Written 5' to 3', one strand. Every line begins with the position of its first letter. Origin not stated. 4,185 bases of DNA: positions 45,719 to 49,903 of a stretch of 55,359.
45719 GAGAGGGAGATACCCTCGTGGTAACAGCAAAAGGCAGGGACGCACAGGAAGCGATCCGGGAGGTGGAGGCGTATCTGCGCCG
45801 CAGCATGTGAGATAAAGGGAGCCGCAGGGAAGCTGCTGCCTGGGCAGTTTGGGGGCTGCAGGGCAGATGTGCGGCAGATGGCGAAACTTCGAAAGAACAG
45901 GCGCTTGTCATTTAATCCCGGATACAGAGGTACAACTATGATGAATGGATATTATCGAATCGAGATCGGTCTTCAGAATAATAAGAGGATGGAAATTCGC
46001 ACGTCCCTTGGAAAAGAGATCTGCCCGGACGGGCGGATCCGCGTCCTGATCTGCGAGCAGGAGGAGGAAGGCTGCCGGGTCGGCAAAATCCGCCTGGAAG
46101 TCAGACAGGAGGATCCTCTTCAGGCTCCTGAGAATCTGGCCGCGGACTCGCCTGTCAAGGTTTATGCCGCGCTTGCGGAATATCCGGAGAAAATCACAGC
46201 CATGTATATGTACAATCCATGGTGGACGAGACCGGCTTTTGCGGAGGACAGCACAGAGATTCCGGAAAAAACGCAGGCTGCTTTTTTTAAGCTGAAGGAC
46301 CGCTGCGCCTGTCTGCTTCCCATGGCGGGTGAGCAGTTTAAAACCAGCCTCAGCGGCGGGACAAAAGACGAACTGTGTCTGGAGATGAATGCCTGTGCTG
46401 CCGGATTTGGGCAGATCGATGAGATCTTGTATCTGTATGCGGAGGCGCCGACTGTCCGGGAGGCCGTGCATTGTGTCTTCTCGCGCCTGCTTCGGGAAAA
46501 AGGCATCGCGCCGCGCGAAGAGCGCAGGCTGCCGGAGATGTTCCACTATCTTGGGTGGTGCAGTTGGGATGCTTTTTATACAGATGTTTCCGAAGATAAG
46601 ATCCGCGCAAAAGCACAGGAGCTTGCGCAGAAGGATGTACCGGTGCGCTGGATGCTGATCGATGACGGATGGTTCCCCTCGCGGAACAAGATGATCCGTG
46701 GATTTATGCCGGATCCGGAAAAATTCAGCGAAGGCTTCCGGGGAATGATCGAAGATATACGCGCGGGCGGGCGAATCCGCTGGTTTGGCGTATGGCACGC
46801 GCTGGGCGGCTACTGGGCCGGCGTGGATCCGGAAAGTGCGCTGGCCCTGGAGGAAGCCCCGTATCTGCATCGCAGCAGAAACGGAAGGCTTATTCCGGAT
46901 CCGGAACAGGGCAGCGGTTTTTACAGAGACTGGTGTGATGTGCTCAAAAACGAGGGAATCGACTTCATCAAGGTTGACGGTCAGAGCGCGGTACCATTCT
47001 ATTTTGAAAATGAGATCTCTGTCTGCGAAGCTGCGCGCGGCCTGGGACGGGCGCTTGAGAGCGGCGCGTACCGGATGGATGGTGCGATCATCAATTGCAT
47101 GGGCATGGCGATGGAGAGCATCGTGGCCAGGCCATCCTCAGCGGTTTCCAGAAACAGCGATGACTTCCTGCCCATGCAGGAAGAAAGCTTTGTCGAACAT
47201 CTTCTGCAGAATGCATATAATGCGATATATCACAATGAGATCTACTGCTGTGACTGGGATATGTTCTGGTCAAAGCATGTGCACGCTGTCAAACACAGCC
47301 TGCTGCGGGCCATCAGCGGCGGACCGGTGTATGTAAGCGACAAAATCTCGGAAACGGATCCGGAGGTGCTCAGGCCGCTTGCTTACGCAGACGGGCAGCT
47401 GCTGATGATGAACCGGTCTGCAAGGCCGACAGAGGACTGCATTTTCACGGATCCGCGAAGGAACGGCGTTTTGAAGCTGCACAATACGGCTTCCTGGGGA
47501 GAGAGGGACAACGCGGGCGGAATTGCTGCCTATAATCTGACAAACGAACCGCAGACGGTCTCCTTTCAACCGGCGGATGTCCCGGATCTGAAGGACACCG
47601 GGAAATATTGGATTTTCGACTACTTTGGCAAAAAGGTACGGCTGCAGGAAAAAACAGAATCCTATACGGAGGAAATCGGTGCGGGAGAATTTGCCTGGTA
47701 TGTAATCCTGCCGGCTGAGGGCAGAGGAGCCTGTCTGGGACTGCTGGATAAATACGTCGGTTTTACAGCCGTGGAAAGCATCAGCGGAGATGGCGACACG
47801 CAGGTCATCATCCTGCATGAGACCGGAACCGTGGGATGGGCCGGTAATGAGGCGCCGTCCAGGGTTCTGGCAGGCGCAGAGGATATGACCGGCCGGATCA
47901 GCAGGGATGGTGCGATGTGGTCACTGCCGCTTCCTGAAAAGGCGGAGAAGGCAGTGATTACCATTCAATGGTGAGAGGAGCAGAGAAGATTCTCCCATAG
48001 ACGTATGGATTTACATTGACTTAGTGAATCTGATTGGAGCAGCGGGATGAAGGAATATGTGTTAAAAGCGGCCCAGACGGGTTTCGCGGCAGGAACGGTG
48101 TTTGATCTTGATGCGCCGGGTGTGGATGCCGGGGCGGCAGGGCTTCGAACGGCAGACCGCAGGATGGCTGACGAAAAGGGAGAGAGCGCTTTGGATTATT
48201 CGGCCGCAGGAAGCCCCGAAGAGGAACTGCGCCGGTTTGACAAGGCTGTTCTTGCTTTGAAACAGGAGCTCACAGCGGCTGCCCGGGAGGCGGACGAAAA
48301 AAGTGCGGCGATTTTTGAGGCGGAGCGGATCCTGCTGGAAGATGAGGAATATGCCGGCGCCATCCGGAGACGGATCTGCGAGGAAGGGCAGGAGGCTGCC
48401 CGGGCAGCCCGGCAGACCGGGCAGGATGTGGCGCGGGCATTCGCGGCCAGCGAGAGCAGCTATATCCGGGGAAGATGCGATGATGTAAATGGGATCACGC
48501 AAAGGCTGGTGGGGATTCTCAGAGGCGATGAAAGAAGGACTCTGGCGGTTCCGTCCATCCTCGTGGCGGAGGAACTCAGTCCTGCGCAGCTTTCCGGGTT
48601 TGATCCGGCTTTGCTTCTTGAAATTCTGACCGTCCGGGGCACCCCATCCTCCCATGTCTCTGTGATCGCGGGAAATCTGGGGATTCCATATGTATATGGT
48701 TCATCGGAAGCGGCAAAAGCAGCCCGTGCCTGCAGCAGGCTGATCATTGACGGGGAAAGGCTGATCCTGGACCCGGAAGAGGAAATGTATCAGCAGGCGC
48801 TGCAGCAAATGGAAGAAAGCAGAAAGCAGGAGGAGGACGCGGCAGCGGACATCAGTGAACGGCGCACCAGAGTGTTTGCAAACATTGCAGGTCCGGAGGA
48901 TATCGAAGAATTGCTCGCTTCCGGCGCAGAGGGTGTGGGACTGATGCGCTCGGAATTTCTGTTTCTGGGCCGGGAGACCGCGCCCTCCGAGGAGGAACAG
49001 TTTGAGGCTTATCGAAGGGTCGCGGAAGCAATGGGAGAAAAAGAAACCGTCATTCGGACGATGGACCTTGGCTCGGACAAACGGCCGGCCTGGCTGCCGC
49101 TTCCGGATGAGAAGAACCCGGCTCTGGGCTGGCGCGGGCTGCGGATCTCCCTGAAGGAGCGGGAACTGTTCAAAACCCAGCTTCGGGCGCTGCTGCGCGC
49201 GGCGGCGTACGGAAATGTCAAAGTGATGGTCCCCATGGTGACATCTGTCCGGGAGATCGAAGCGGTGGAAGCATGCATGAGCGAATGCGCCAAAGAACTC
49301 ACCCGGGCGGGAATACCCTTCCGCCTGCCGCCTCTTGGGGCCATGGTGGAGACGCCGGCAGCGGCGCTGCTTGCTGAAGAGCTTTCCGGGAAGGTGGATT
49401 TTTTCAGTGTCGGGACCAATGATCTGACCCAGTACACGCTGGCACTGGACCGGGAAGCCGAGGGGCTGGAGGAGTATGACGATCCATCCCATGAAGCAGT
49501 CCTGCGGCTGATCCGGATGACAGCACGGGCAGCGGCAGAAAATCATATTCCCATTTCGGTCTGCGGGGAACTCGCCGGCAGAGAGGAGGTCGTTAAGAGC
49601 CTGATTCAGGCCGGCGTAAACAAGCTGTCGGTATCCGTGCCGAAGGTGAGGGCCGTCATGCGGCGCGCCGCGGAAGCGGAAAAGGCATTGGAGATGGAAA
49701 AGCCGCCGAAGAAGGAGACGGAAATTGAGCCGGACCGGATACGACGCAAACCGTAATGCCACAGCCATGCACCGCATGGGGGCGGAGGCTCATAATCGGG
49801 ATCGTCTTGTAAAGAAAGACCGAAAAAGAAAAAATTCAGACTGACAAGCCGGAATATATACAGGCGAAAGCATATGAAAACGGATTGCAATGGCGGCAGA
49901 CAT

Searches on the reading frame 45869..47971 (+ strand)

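Call 20: search_protein_families(library=pfam, proteins=[window:45869-47971:+], max_evalue=0.001)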
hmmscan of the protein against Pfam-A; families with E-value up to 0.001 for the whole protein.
window:45869-47971:+ (701 aa): 2 families
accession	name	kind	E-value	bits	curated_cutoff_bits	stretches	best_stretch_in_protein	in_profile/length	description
PF05691.18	Raffinose_syn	-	2.6e-58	197.9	20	2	288-542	291-576/750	Raffinose synthase or seed imbibition protein Sip1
PF02065.24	Melibiase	-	3.3e-06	26.7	27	1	232-310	47-124/347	Melibiase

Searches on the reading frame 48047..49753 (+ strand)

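Call 20: search_protein_families(library=pfam, proteins=[window:48047-49753:+], max_evalue=0.001)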
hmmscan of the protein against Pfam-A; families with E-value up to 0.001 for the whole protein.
window:48047-49753:+ (569 aa): 4 families
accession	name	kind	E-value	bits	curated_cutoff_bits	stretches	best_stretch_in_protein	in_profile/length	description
PF02896.24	PEP-utilizers_C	-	9.4e-96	320.8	22.8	1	258-543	4-290/293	PEP-utilising enzyme, PEP-binding domain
PF05524.18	PEP-utilisers_N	-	5.5e-17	62.5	24.4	1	8-143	4-121/121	PEP-utilising enzyme, N-terminal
PF00391.29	PEP-utilizers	-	3.6e-12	46.1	23.1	1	169-238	4-71/72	PEP-utilising enzyme, mobile domain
PF03328.21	HpcH_HpaI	-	0.00038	20.2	25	0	365-496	64-183/221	HpcH/HpaI aldolase/citrate lyase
